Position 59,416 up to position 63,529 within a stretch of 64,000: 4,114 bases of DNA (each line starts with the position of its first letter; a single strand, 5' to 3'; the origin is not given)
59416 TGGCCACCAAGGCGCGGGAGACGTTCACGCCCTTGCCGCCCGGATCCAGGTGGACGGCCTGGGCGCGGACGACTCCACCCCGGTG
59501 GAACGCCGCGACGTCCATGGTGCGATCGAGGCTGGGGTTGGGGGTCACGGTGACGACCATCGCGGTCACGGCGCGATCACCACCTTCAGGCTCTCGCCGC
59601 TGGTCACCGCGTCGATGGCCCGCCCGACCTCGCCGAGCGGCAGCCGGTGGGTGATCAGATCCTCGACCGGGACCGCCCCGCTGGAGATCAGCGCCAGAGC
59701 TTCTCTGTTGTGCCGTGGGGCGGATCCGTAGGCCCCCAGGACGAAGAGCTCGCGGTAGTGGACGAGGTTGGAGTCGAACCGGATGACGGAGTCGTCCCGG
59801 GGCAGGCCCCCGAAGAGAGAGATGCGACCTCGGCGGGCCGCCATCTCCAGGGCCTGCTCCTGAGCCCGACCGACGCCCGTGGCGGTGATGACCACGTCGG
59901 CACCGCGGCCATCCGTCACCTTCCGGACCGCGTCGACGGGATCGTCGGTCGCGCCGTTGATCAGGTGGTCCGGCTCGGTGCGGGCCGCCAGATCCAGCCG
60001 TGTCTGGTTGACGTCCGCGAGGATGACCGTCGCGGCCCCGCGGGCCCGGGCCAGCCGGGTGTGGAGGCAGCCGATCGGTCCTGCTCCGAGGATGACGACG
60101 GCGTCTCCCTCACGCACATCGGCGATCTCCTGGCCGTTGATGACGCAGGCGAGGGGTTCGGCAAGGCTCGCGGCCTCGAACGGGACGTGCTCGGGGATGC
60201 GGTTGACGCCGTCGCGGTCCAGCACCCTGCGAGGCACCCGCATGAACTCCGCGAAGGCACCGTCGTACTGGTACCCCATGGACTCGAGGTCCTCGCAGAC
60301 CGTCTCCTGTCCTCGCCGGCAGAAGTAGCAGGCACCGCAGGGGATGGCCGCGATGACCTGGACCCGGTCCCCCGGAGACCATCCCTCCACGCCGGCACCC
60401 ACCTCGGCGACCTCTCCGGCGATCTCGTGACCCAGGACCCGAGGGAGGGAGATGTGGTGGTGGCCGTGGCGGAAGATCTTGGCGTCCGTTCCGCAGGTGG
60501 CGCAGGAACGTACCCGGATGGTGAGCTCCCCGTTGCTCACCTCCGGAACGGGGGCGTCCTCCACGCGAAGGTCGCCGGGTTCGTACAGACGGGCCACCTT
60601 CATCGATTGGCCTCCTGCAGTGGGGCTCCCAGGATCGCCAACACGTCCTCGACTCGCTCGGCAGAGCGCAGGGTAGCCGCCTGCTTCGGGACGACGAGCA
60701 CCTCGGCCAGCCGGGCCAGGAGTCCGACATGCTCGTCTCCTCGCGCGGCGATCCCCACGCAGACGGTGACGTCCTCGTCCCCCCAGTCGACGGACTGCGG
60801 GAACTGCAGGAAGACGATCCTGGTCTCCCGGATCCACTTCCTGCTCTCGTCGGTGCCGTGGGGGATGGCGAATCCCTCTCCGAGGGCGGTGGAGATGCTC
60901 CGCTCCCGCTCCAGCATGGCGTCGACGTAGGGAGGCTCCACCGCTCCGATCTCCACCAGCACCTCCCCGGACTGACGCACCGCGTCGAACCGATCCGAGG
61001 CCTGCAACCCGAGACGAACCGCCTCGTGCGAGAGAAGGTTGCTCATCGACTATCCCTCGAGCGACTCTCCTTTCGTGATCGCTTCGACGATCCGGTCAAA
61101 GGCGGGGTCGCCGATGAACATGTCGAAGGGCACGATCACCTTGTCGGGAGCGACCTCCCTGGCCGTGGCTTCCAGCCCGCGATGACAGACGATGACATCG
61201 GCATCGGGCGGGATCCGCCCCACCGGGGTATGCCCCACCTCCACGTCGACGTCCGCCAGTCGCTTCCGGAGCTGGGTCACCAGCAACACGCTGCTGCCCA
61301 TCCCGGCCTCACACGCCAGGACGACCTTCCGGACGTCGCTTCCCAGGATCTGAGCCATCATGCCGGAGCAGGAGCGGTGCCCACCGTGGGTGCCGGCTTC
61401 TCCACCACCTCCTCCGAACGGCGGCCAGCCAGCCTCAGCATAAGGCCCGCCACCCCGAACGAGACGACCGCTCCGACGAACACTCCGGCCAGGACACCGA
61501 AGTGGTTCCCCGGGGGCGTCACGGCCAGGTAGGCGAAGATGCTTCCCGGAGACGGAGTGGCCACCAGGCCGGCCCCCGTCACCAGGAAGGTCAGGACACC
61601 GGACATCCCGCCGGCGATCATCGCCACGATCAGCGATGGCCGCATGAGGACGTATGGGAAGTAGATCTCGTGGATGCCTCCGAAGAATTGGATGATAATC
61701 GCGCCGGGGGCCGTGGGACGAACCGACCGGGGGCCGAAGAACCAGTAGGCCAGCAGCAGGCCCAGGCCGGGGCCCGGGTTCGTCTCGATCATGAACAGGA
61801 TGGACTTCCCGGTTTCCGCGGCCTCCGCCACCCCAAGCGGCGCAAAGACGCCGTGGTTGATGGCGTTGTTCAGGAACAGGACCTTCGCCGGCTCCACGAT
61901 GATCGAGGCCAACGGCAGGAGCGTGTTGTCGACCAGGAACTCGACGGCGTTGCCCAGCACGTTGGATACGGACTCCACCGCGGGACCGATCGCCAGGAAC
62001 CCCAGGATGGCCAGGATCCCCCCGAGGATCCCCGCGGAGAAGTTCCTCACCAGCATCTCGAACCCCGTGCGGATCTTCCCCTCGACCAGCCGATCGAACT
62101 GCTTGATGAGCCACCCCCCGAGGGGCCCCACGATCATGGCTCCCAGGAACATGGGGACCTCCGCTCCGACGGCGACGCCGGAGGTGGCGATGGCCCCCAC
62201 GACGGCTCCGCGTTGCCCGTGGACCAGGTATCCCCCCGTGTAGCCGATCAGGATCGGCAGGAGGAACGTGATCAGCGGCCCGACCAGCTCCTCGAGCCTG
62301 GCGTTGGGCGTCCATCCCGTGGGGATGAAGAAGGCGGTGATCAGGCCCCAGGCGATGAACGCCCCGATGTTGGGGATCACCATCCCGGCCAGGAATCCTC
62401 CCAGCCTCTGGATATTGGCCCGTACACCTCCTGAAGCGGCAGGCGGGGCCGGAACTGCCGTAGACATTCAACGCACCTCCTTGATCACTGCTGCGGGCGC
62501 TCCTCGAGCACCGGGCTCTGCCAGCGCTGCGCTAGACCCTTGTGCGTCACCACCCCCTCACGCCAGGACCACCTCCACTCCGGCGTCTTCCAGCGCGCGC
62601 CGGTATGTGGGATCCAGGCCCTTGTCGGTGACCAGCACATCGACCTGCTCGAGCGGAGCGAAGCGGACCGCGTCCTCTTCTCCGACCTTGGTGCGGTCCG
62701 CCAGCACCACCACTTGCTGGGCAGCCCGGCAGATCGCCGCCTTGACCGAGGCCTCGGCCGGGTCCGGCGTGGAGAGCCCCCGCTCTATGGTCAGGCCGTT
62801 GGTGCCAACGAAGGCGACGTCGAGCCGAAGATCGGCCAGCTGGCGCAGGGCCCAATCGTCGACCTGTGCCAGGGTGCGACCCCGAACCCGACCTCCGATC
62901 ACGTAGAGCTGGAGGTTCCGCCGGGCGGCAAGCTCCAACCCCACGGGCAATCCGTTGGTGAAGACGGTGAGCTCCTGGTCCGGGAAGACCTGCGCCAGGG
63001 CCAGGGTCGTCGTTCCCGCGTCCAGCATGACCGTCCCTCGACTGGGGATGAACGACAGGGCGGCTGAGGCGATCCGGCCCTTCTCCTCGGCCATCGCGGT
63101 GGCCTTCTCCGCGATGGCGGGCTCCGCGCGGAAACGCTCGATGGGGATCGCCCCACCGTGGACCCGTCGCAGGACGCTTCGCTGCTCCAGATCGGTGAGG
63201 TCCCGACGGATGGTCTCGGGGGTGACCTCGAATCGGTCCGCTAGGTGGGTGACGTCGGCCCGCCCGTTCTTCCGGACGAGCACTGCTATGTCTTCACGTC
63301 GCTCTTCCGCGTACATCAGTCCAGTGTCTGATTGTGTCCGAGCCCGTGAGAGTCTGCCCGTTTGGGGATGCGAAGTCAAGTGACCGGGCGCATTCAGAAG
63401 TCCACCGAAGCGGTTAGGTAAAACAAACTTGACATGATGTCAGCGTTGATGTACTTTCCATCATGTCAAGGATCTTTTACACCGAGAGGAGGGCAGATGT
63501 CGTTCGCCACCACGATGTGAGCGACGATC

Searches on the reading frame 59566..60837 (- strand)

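Call 27: search_protein_families(library=pfam, proteins=[window:59566-60837:-], max_evalue=0.000001)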
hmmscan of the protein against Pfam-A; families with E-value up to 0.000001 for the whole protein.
window:59566-60837:- (423 aa): 3 families
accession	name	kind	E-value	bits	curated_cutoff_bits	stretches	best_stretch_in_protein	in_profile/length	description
PF08240.17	ADH_N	-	5e-28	97.8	23.5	1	102-204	2-97/104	Alcohol dehydrogenase GroES-like domain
PF00107.32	ADH_zinc_N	-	2.7e-23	82.8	31.8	1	254-385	1-128/129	Zinc-binding dehydrogenase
PF16912.11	Glu_dehyd_C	-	8.9e-10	38.8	34.9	1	243-421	30-209/211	Glucose dehydrogenase C-terminus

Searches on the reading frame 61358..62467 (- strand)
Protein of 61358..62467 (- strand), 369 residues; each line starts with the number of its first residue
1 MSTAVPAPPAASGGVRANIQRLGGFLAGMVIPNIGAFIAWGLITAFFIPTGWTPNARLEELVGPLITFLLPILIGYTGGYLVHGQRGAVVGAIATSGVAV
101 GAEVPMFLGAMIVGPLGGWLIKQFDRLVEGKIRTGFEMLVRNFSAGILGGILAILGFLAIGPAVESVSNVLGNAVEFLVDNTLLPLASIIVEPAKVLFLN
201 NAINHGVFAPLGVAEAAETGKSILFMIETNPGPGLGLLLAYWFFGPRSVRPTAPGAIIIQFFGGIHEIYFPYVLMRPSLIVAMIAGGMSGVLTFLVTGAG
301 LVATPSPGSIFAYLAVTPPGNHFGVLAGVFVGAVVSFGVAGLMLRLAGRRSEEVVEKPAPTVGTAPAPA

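Call 27: search_protein_families(library=pfam, proteins=[window:61358-62467:-], max_evalue=0.000001)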
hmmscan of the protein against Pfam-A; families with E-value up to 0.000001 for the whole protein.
window:61358-62467:- (369 aa): 1 family
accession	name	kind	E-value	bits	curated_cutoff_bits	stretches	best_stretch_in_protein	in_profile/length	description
PF02378.23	PTS_EIIC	-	2e-17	63.7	30.7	1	29-286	3-318/319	Phosphotransferase system, EIIC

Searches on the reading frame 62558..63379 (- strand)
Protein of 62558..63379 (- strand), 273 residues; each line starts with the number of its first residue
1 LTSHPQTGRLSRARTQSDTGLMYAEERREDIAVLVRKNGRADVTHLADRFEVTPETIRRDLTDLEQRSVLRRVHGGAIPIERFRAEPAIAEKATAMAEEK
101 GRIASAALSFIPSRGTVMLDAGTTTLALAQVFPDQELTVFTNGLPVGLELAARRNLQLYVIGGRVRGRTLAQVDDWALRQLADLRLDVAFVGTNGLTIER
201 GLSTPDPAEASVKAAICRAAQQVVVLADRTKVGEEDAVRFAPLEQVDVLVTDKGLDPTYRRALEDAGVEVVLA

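Call 27: search_protein_families(library=pfam, proteins=[window:62558-63379:-], max_evalue=0.000001)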
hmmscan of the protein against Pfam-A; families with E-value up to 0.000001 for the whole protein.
window:62558-63379:- (273 aa): 2 families
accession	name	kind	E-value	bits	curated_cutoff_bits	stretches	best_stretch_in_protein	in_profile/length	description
PF00455.28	DeoRC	-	3.7e-49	167.2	31.8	1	97-253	3-160/160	DeoR C terminal sensor domain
PF08220.18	HTH_DeoR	-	1.2e-14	54.2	21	1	27-81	1-55/57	DeoR-like helix-turn-helix domain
